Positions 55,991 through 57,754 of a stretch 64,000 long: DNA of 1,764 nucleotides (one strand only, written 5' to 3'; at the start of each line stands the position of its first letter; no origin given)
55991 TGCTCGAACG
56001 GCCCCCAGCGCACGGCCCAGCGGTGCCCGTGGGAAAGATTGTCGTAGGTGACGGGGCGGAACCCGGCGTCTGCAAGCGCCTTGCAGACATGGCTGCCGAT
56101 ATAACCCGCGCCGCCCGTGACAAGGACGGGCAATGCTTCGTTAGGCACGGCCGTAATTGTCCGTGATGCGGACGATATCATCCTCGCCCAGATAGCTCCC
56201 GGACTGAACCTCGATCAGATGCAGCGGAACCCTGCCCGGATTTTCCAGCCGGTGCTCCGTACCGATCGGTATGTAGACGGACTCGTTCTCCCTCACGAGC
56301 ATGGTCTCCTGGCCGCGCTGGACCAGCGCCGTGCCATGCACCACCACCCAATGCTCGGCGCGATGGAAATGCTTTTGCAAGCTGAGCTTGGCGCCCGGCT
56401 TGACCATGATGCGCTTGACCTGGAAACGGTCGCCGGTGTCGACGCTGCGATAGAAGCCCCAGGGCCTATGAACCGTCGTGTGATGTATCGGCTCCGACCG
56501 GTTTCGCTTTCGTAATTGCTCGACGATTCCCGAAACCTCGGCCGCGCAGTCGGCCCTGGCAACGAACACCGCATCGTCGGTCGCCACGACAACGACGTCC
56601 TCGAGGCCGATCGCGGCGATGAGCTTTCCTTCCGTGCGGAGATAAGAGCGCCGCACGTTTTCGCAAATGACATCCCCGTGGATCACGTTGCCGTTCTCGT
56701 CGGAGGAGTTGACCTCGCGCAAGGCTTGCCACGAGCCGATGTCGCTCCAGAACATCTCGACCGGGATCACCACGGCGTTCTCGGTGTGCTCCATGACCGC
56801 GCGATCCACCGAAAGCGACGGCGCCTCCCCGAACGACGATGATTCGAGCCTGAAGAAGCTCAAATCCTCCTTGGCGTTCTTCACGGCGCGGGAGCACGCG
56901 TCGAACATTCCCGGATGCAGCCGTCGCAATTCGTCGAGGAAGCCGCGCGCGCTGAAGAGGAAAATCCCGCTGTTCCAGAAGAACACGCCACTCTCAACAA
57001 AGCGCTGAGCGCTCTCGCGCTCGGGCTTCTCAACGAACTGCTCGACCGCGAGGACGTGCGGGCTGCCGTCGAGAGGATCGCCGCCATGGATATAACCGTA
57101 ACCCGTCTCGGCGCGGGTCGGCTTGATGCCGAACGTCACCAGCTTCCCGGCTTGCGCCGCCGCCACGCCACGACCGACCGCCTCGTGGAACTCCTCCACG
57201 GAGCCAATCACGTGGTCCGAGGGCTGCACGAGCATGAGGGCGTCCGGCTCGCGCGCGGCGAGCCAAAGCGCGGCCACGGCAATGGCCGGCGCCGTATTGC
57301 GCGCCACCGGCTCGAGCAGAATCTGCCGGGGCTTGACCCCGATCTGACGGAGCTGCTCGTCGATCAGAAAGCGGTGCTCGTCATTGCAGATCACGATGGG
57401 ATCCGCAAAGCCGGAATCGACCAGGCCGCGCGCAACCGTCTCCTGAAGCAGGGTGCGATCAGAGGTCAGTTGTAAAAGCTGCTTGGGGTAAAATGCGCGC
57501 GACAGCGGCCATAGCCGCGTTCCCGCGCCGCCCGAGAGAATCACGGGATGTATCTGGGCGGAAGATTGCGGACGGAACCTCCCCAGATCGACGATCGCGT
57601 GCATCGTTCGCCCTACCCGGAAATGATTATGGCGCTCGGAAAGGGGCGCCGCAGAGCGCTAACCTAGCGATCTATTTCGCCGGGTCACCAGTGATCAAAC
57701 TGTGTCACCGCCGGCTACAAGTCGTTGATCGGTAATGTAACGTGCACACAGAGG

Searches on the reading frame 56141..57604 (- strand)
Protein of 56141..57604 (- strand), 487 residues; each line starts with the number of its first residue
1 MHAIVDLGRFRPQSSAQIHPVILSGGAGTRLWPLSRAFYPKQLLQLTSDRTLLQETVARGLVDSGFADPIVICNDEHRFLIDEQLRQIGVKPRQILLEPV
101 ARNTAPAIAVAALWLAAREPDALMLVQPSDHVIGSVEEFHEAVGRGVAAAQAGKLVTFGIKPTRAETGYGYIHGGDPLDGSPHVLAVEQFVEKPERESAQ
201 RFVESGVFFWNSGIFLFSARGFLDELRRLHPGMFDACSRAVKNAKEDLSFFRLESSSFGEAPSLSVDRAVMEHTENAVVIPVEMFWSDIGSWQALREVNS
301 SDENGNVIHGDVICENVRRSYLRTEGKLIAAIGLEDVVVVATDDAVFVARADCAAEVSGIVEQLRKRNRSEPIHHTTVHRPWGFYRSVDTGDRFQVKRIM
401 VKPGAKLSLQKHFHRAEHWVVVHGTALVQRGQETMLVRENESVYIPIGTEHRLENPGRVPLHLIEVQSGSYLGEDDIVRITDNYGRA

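Call 43: search_protein_families(library=pfam, proteins=[window:56141-57604:-], max_evalue=0.0001)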
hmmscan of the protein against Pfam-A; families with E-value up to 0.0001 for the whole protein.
window:56141-57604:- (487 aa): 5 families
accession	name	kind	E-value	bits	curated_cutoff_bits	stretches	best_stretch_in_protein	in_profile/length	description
PF00483.29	NTP_transferase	-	6.9e-59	199.8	21.2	1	20-303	2-243/245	Nucleotidyl transferase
PF01050.24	MannoseP_isomer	-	9.7e-55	184.2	23.6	1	368-482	2-116/116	Mannose-6-phosphate isomerase C-terminal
PF22640.1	ManC_GMP_beta-helix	-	2.2e-11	43.9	27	1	318-364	9-55/55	MannoseP isomerase/GMP-like beta-helix domain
PF07883.17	Cupin_2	-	4.3e-10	39.6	27.2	1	399-466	3-69/70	Cupin domain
PF12804.13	NTP_transf_3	-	3.5e-05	24.5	27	0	21-131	2-96/160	MobA-like NTP transferase domain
